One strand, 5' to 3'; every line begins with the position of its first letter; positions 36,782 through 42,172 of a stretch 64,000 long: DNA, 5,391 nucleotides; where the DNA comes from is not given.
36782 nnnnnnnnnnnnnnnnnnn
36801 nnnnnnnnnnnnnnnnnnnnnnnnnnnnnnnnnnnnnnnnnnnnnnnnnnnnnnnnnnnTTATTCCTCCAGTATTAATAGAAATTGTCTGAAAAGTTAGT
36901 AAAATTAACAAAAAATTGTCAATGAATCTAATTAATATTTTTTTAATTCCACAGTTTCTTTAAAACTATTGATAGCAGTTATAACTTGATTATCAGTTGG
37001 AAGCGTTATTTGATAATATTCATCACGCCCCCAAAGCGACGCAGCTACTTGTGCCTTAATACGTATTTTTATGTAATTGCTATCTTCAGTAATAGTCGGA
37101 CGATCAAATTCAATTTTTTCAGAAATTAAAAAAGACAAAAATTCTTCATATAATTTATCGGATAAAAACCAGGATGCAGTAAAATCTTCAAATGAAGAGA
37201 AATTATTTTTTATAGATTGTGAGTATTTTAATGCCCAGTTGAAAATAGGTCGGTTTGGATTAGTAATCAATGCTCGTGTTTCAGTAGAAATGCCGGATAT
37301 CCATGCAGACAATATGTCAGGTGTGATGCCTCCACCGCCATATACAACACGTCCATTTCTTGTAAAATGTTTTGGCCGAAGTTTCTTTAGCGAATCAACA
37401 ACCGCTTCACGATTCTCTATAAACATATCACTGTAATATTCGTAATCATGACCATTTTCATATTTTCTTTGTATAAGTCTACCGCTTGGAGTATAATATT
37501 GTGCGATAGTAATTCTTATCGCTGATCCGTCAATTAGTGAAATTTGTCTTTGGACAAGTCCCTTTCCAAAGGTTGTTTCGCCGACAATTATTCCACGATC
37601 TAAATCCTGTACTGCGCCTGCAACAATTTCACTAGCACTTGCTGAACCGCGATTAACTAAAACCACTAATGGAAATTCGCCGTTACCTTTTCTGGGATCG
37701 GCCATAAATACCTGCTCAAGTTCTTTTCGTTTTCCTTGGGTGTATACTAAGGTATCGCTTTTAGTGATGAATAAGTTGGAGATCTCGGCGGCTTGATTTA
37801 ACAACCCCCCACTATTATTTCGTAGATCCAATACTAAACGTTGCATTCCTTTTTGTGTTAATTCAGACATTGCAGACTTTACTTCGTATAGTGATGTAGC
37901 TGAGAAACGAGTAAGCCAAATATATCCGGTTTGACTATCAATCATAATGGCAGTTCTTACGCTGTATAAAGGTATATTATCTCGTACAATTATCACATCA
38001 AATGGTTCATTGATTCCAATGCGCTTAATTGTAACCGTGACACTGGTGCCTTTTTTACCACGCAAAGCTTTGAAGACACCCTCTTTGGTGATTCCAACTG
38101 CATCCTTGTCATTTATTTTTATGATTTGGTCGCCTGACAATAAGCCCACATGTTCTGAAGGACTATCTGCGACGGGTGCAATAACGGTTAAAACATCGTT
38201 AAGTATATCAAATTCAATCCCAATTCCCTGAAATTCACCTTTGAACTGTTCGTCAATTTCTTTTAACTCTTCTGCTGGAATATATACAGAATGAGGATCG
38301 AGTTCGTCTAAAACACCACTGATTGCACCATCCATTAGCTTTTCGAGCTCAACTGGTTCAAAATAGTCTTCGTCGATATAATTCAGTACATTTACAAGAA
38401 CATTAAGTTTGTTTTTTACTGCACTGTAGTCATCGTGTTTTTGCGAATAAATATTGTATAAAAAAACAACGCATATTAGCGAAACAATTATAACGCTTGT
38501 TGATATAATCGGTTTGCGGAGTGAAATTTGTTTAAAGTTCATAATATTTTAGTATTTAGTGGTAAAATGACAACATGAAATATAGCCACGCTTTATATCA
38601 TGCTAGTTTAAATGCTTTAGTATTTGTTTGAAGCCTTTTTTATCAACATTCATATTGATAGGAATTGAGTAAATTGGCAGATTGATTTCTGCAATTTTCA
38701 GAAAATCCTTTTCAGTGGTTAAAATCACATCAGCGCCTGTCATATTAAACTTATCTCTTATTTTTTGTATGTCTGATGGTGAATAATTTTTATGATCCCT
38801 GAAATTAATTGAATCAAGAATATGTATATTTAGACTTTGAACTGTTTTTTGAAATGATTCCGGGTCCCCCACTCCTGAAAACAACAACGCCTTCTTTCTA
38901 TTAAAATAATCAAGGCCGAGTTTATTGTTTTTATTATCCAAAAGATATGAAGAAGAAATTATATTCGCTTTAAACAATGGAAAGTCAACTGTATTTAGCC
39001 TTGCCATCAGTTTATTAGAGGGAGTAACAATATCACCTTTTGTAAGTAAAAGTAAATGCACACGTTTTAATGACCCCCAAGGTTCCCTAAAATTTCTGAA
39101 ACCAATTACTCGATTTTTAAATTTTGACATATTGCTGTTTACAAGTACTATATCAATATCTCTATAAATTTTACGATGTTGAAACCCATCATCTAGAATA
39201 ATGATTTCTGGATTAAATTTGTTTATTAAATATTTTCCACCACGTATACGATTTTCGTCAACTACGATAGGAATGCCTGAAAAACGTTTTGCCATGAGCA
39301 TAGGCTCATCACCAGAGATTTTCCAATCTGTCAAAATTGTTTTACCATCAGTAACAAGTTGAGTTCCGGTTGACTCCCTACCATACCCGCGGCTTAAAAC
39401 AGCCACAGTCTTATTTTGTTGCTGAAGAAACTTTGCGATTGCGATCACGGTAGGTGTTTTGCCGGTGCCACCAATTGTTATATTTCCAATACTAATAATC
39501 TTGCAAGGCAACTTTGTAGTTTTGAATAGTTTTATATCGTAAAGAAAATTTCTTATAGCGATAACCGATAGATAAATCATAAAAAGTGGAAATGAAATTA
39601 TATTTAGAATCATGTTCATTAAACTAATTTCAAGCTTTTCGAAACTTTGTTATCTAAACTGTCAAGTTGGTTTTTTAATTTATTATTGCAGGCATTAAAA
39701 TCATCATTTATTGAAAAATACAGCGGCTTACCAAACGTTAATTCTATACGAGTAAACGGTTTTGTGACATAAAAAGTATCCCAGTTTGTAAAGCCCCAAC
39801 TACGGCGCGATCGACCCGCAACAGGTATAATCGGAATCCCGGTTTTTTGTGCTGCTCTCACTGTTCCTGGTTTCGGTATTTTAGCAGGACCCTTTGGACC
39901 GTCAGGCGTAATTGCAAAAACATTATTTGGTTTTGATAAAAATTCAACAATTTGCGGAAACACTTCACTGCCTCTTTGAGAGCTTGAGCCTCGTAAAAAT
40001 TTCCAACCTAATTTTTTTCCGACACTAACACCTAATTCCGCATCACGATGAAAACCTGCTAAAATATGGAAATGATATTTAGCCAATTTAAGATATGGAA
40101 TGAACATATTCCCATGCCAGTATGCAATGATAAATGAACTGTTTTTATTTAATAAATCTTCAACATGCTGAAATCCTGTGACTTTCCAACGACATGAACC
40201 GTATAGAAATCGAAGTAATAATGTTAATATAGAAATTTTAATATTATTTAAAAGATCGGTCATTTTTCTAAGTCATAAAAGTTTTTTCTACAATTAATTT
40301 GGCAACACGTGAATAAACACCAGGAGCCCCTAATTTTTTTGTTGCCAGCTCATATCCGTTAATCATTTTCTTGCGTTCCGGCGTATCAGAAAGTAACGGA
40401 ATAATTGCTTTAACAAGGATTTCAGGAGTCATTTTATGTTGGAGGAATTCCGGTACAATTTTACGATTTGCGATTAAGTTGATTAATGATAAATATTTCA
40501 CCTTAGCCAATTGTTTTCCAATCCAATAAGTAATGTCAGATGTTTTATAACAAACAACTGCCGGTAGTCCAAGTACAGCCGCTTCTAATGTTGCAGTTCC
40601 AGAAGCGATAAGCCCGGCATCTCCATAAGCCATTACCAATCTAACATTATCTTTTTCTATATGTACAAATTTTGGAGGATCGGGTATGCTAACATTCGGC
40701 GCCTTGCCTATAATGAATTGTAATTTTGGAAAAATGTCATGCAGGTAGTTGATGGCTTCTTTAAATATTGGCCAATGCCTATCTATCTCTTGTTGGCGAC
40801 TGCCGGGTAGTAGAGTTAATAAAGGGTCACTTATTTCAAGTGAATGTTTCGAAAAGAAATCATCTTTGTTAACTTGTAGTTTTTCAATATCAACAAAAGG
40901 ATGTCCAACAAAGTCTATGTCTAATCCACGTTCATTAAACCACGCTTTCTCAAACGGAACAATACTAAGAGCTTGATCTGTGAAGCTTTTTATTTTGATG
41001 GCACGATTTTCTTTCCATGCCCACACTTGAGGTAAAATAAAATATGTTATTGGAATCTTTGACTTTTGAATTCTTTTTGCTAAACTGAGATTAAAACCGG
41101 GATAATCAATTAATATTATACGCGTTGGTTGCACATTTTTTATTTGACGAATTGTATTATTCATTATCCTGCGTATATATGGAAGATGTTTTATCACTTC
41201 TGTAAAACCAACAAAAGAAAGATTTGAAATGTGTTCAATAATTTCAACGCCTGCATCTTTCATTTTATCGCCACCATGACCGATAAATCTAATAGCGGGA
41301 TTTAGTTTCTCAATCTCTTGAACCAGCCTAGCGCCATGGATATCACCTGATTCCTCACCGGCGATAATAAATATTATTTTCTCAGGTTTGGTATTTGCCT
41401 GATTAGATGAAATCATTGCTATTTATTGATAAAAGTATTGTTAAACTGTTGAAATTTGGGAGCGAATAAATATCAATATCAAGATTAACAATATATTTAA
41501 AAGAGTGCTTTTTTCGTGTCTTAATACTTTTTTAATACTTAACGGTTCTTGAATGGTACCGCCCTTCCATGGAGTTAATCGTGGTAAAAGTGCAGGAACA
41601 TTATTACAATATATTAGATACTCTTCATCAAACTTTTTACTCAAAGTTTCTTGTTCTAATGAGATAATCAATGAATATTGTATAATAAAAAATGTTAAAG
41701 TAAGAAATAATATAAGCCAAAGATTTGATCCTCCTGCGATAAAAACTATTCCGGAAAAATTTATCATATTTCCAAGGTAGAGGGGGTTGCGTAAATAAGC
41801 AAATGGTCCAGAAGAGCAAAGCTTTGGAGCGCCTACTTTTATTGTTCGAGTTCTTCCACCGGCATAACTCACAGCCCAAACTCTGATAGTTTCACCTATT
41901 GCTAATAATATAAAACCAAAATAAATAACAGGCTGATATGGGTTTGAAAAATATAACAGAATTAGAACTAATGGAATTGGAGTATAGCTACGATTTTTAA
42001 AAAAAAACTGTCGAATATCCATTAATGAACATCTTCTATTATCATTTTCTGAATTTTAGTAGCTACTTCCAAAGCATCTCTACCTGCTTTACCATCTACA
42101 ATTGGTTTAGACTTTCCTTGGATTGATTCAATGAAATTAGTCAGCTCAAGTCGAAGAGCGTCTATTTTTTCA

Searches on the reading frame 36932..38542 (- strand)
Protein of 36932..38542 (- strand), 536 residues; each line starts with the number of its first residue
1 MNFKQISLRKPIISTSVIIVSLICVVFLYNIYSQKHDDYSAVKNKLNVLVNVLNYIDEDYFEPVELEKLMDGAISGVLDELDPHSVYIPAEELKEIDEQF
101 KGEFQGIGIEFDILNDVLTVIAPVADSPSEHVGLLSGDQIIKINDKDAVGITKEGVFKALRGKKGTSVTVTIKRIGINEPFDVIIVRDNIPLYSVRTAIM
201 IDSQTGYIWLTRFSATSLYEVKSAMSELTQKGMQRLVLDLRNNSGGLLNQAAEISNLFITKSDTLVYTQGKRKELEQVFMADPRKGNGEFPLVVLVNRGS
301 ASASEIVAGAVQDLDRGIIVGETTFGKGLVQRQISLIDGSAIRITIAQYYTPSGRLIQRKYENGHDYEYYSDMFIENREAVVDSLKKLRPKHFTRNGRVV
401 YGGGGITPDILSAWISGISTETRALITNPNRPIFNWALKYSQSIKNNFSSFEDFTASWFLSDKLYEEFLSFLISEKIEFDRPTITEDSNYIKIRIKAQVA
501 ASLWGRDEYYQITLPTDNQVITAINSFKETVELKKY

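Call 55: search_protein_families(library=pfam, proteins=[window:36932-38542:-], max_evalue=0.0001)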
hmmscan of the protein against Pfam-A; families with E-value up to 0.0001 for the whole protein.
window:36932-38542:- (536 aa): 5 families
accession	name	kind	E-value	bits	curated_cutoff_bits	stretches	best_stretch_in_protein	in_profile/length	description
PF03572.23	Peptidase_S41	-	2.8e-49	167.3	24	1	205-360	2-157/165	Peptidase family S41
PF22694.1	CtpB_N-like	-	1.3e-08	35.6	27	1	34-91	26-84/85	Activating protease CtpB N-terminal domain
PF17820.7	PDZ_6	-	1.8e-08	34.4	27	1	120-174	2-54/54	PDZ domain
PF13180.12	PDZ_2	-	1.9e-08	34.9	27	1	106-183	2-78/80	PDZ domain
PF00595.29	PDZ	-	3.9e-07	30.8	23.2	1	105-173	10-81/81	PDZ domain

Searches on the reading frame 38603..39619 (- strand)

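Call 55: search_protein_families(library=pfam, proteins=[window:38603-39619:-], max_evalue=0.0001)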
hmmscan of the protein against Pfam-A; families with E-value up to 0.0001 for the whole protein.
window:38603-39619:- (338 aa): 1 family
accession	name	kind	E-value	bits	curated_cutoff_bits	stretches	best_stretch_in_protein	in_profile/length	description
PF02606.20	LpxK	-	9.3e-82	275.2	27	1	9-336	5-325/328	Tetraacyldisaccharide-1-P 4'-kinase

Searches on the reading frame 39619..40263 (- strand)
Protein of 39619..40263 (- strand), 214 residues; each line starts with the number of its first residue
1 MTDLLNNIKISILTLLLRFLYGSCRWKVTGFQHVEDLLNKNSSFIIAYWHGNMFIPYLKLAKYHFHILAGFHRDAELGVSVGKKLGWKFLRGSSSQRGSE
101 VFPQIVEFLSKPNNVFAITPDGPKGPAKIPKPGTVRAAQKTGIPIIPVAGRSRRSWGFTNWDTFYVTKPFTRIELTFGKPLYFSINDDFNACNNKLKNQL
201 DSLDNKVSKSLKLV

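Call 55: search_protein_families(library=pfam, proteins=[window:39619-40263:-], max_evalue=0.0001)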
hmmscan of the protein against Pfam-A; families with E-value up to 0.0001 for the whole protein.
window:39619-40263:- (214 aa): 1 family
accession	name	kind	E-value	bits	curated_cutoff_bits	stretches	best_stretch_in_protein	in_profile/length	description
PF04028.18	DUF374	-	1.2e-14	54.1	26.8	1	61-127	4-69/69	Domain of unknown function (DUF374)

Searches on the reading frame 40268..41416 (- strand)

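Call 55: search_protein_families(library=pfam, proteins=[window:40268-41416:-], max_evalue=0.0001)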
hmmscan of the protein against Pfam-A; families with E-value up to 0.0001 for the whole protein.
window:40268-41416:- (382 aa): 1 family
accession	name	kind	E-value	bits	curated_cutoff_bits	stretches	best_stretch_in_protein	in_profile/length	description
PF02684.21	LpxB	-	5.7e-96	322.1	22.6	1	15-353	1-350/374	Lipid-A-disaccharide synthetase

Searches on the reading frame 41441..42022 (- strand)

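Call 50: search_protein_families(library=pfam, proteins=[window:41441-42022:-], max_evalue=0.01)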
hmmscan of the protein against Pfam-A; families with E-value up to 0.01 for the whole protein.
window:41441-42022:- (193 aa): 3 families
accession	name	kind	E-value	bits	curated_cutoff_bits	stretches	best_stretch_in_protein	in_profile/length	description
PF04191.18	PEMT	-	6.8e-11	43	25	1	33-133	3-104/105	Phospholipid methyltransferase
PF04140.19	ICMT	-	7.1e-05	23.6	24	1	38-111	3-78/95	Isoprenylcysteine carboxyl methyltransferase (ICMT) family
PF06966.17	DUF1295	-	0.00012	22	20.4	1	67-140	154-233/235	Protein of unknown function (DUF1295)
